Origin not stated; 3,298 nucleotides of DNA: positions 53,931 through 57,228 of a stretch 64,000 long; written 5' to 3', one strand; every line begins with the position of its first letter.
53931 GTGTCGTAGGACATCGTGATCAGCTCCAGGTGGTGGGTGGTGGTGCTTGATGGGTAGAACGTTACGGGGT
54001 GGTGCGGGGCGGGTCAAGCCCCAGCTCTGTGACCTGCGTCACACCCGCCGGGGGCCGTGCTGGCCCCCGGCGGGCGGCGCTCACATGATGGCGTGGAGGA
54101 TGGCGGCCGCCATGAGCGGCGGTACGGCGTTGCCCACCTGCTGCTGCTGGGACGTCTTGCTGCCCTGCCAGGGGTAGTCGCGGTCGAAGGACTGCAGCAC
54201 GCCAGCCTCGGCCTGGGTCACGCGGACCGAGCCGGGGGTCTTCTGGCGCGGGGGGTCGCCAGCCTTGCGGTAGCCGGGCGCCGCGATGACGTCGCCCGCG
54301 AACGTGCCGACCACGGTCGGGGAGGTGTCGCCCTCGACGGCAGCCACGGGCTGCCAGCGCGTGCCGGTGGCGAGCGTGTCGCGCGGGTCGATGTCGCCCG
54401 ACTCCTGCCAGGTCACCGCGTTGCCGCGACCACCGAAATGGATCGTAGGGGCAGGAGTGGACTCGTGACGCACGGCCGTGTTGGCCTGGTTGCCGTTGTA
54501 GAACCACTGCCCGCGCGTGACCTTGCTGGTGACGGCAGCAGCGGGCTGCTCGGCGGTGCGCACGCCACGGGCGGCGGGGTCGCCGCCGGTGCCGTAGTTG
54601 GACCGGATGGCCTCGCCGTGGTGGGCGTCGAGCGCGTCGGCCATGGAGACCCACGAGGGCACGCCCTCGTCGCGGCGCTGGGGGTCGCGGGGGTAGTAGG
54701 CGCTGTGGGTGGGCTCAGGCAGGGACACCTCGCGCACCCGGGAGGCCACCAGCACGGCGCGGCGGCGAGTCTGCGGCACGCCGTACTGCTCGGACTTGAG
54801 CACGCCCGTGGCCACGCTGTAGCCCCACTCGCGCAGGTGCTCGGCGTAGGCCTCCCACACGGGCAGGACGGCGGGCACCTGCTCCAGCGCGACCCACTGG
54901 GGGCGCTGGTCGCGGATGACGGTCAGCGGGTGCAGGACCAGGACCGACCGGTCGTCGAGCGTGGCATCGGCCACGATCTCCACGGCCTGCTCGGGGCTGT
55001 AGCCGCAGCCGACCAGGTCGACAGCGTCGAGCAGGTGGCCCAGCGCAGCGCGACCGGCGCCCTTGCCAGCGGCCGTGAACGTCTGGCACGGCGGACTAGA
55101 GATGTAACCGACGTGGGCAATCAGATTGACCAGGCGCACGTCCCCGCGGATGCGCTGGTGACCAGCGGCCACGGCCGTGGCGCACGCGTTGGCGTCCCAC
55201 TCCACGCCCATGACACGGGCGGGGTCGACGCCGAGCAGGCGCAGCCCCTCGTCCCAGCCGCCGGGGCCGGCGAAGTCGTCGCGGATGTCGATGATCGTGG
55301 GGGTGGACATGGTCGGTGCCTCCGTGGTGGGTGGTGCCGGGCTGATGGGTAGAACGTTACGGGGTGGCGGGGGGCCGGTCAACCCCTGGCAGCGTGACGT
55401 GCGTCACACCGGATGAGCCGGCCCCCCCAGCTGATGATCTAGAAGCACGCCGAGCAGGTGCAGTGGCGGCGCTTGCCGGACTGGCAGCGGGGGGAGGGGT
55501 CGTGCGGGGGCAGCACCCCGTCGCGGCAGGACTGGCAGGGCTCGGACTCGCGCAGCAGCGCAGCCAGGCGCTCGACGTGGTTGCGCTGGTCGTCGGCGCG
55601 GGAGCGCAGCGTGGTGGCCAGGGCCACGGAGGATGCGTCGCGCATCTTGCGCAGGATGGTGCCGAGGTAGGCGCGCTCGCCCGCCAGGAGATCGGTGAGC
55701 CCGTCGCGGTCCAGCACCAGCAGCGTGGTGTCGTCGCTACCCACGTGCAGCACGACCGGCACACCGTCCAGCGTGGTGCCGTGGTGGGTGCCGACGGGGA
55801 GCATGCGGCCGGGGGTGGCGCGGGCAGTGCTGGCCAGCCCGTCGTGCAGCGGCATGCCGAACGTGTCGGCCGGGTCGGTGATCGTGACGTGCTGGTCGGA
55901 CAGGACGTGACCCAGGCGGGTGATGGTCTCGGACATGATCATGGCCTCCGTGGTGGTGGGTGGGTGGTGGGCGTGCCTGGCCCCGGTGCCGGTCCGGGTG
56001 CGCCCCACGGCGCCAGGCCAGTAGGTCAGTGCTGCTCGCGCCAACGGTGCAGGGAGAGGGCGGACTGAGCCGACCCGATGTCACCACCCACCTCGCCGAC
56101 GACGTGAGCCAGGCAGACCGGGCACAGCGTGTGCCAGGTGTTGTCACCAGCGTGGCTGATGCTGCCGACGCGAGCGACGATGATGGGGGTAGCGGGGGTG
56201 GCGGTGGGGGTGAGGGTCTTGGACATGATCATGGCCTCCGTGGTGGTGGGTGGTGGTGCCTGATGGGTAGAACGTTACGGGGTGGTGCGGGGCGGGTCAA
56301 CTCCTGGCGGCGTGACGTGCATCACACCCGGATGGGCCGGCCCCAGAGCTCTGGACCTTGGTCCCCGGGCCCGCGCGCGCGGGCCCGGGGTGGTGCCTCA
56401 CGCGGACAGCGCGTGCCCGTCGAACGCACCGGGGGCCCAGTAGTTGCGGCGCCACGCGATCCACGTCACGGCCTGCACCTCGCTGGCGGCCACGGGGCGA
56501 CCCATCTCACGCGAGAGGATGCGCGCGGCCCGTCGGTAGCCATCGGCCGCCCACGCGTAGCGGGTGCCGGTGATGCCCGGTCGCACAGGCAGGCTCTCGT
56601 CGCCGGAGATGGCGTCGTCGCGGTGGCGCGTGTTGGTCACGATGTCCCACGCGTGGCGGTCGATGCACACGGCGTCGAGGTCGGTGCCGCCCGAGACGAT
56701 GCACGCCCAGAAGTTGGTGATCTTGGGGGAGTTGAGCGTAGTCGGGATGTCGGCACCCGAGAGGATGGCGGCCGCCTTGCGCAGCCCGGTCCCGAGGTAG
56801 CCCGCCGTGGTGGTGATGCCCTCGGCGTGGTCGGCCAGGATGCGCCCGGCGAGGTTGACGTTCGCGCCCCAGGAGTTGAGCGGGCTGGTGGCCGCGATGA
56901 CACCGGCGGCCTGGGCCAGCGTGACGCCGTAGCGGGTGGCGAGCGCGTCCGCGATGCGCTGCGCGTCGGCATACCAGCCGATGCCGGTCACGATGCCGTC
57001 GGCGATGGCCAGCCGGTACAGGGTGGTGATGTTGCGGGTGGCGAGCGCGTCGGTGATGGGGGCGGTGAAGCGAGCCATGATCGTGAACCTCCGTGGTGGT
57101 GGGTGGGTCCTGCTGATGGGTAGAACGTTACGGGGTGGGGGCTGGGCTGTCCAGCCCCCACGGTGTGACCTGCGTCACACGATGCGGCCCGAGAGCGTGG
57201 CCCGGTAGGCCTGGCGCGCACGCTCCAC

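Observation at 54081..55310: Orphan C5 cytosine methyltransferase under the repeated promoter (anti-restriction candidate)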

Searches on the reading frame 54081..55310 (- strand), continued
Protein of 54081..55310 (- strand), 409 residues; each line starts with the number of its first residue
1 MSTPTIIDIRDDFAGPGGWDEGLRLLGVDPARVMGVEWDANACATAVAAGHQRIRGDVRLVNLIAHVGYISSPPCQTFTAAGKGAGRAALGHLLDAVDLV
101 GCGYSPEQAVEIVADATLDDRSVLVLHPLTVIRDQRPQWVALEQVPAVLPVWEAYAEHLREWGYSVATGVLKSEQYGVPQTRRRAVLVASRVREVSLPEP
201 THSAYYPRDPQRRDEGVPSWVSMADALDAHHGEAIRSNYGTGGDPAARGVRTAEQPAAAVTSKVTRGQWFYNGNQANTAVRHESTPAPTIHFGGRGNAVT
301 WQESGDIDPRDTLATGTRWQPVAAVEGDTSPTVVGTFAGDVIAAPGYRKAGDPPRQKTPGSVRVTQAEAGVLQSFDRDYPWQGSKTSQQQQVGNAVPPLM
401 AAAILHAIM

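Call 59: find_related_loci(query=A2, collection=viral_contigs, flank=5000)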
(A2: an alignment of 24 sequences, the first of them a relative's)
Query A2 (409 aa) in viral_contigs; peptide patterns used: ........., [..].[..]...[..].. (x = any residue, [..] = any of these).
599 stretches matched a pattern (row limit reached: there are more); 541 encode a relative of the query (tblastn E <= 1e-3); the best 80 are kept; 80 distinct loci.
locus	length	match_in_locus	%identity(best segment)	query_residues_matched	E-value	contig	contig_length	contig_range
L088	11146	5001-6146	50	6-408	2e-107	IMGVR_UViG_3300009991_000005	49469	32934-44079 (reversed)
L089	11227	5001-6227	46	7-409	6e-93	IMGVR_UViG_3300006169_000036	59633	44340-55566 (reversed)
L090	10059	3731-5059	45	4-406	2e-91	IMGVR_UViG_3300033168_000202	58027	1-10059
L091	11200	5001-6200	45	3-409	2e-90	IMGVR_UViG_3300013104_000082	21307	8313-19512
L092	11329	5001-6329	40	6-409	1e-83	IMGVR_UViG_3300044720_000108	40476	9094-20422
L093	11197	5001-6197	45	6-407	1e-83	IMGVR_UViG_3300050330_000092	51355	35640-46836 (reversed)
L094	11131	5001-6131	43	6-409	1e-83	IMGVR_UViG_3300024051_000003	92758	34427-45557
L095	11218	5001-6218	44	6-408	1e-83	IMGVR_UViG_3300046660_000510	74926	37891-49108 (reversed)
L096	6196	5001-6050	45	11-398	2e-80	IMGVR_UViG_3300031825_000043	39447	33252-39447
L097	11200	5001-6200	43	9-405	5e-80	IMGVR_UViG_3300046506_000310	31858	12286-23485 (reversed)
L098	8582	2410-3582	43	10-409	3e-79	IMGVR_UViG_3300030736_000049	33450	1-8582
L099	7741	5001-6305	41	11-409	7e-79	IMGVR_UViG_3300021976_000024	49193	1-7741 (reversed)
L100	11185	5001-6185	41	4-408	9e-79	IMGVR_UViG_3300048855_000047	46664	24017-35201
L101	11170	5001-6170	42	1-409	4e-78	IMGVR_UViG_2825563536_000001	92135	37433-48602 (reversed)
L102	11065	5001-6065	42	9-404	6e-78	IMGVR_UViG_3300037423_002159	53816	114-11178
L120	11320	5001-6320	38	9-407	4e-71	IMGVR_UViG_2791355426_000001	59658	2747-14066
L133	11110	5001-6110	40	9-407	5e-67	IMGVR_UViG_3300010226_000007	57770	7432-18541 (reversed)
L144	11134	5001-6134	38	9-407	1e-63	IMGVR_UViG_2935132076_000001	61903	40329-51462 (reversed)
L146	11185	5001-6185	39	11-409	3e-63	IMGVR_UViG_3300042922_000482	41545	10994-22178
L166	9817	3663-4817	39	11-409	3e-60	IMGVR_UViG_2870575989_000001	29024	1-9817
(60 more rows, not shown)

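Call 62: search_protein_families(library=pfam, proteins=[L144:1251-3317:+, L101:6316-7572:+, L120:3763-4998:+, L146:8591-9499:-, L133:1900-3795:+, L166:6276-6881:-, L065:1521-3998:+, L085:6648-8828:-, L030:5904-7979:+, L009:5268-8222:+], max_evalue=0.001)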
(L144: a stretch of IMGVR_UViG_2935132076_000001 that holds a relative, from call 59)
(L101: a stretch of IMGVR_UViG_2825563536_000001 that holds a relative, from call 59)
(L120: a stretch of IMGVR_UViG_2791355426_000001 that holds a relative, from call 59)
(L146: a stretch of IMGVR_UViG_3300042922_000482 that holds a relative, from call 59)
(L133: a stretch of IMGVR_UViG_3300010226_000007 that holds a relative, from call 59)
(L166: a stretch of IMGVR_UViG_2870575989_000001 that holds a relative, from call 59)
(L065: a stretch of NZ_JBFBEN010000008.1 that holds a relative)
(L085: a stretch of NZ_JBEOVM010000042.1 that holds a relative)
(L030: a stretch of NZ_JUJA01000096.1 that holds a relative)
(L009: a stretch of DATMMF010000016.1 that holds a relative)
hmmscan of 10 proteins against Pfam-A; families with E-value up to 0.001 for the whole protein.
L144:1251-3317:+ (689 aa): 2 families
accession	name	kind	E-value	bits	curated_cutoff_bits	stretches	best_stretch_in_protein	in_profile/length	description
PF01844.29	HNH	-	7.9e-07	29.6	21.4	1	421-469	1-43/47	HNH endonuclease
PF14279.12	HNH_5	-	1.1e-05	25.7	27.5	1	436-474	9-47/56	HNH endonuclease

L101:6316-7572:+ (419 aa): 2 families
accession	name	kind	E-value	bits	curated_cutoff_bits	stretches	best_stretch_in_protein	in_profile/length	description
PF00436.31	SSB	-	3.6e-32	110.9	26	1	259-359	4-102/104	Single-strand binding protein family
PF01336.31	tRNA_anti-codon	-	7.2e-05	23.1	27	1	306-357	28-71/75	OB-fold nucleic acid binding domain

L120:3763-4998:+ (412 aa): 1 family
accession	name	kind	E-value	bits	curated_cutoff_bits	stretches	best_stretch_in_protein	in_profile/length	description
PF05551.17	zf-His_Me_endon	-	0.00065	20.3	27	1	300-345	34-91/131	Zinc-binding loop region of homing endonuclease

L146:8591-9499:- (303 aa): 0 families

L133:1900-3795:+ (632 aa): 3 families
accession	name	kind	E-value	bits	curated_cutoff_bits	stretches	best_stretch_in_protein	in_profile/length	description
PF03796.21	DnaB_C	-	2.9e-61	207.5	27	1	361-614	4-253/255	DnaB-like helicase C terminal domain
PF00772.26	DnaB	-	1.3e-22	80.2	23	1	183-284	3-102/103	DnaB-like helicase N terminal domain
PF13481.12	AAA_25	-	1.2e-11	45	27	1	374-540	32-191/195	AAA domain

L166:6276-6881:- (202 aa): 0 families

L065:1521-3998:+ (826 aa): 3 families
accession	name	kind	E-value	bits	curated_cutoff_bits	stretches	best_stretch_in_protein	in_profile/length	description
PF12696.13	TraG-D_C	-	3.2e-35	121.2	22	1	649-767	1-126/126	TraM recognition site of TraD and TraG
PF02534.20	T4SS-DNA_transf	-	3e-24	86.2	20.1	1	403-794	50-449/468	Type IV secretory system Conjugative DNA transfer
PF10412.15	TrwB_AAD_bind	-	7e-12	45.4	20.5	1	463-771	73-372/387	Type IV secretion-system coupling protein DNA-binding domain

L085:6648-8828:- (727 aa): 0 families

L030:5904-7979:+ (692 aa): 0 families

L009:5268-8222:+ (985 aa): 0 families

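Call 73: get_annotated_region(hit=H4, flank=3000)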
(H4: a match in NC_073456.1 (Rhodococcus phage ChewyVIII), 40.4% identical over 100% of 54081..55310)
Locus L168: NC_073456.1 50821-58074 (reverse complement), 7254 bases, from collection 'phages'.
description: Rhodococcus phage ChewyVIII, complete genome.
organism: Rhodococcus phage ChewyVIII (NCBI taxid 1887657)
taxonomy: Viruses; Duplodnaviria; Heunggongvirae; Uroviricota; Caudoviricetes; Zierdtviridae
host: Rhodococcus erythropolis RIA 643; source: soil; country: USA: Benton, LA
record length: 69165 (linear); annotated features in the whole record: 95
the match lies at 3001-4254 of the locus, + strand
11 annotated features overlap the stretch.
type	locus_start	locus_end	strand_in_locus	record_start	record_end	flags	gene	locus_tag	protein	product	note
CDS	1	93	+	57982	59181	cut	80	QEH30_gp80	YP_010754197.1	endonuclease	-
CDS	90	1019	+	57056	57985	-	79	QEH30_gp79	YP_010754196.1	PAPS reductase-like domain protein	-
CDS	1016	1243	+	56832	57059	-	78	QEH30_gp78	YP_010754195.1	hypothetical protein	-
CDS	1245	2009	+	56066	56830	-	77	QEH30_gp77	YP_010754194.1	AAA-ATPase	-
CDS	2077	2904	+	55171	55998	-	76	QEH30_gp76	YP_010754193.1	hypothetical protein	-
CDS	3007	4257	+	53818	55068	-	75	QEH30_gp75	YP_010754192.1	DNA methylase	-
CDS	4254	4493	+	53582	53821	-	74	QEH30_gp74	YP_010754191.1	hypothetical protein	-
CDS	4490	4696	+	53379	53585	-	73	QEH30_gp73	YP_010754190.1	hypothetical protein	-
CDS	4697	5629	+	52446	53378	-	72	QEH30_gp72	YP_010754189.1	DNA polymerase III alpha subunit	-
CDS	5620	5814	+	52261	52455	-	71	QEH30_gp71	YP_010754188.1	hypothetical protein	-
CDS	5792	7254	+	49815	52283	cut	70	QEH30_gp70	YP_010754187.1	DNA polymerase III alpha subunit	-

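Call 74: get_annotated_region(hit=H12, flank=3000)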
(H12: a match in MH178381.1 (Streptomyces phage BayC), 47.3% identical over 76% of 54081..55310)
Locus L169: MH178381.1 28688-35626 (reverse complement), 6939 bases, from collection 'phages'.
description: Streptomyces phage BayC, complete genome.
organism: Streptomyces phage BayC (NCBI taxid 2182342)
taxonomy: Viruses; Duplodnaviria; Heunggongvirae; Uroviricota; Caudoviricetes; Woodruffvirus; Woodruffvirus TP1604
host: Streptomyces griseus ATCC 10137; source: soil; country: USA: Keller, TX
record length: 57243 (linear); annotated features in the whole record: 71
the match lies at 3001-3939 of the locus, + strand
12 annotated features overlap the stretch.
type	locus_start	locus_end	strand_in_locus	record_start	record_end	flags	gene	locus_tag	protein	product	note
CDS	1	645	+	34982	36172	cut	44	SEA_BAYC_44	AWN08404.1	hypothetical protein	-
CDS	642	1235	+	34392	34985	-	43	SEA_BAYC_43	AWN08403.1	hypothetical protein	-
CDS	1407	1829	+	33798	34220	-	42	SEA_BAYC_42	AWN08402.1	hypothetical protein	-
CDS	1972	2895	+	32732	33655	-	41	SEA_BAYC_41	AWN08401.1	hypothetical protein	-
CDS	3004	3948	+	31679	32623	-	40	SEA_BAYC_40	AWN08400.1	DNA methylase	-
CDS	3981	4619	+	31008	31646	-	39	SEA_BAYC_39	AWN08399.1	DNA methyltransferase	DNA methylase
CDS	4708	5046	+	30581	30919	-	38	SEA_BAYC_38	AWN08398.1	hypothetical protein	-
CDS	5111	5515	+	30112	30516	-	37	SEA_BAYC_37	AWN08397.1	WhiB family transcription factor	-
CDS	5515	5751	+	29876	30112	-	36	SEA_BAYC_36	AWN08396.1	hypothetical protein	-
CDS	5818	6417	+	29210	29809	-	35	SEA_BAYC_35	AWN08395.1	HNH endonuclease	-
CDS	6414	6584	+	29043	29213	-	34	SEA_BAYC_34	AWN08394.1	hypothetical protein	-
CDS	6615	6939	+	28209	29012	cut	33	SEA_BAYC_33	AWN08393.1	hypothetical protein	-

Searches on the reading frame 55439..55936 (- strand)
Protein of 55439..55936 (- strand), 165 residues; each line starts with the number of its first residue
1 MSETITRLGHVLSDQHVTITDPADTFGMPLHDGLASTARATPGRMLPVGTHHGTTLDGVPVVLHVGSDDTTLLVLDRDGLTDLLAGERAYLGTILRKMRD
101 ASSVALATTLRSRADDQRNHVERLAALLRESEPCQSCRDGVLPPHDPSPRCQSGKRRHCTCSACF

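Call 13: search_protein_families(library=pfam, proteins=[window:55439-55933:-], max_evalue=0.01)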
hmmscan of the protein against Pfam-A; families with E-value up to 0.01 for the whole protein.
window:55439-55933:- (164 aa): 0 families

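Call 18: search_protein_families(library=phrogs, proteins=[window:55439-55936:-], max_evalue=0.001)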
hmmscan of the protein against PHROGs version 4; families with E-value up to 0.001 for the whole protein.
window:55439-55936:- (165 aa): 0 families

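Call 29: search_protein_families(library=padloc, proteins=[window:55439-55936:-], max_evalue=0.01)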
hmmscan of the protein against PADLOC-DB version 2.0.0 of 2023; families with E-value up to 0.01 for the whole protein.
window:55439-55936:- (165 aa): 0 families

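Call 30: search_protein_families(library=ncbifam, proteins=[window:55439-55936:-], max_evalue=0.01)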
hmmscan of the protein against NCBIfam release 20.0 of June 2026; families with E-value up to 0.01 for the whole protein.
window:55439-55936:- (165 aa): 0 families

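Call 31: find_homologous_proteins(query=window:55439-55936:-)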
Query window:55439-55936:- (165 aa): 1 proteins with E <= 0.001 among 301 candidates.
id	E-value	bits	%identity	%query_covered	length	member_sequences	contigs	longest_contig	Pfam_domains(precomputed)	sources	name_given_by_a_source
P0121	1.6e-104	365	100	100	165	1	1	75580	-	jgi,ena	-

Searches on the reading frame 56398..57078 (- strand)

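Call 13: search_protein_families(library=pfam, proteins=[window:56398-57078:-], max_evalue=0.01)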
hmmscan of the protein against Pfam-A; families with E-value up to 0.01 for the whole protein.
window:56398-57078:- (226 aa): 1 family
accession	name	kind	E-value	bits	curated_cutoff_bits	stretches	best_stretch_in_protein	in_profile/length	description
PF23802.1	DUF7178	-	1.4e-44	152.8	27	1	6-211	8-191/193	Family of unknown function (DUF7178)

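Call 18: search_protein_families(library=phrogs, proteins=[window:56398-57078:-], max_evalue=0.001)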
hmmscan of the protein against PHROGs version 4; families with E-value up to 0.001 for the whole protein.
window:56398-57078:- (226 aa): 1 family
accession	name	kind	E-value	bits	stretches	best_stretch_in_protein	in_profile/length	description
phrog_3842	-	unknown function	1.8e-39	136.8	1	8-212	13-203/206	-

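Call 29: search_protein_families(library=padloc, proteins=[window:56398-57078:-], max_evalue=0.01)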
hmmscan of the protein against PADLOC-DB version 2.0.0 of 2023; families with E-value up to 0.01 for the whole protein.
window:56398-57078:- (226 aa): 0 families
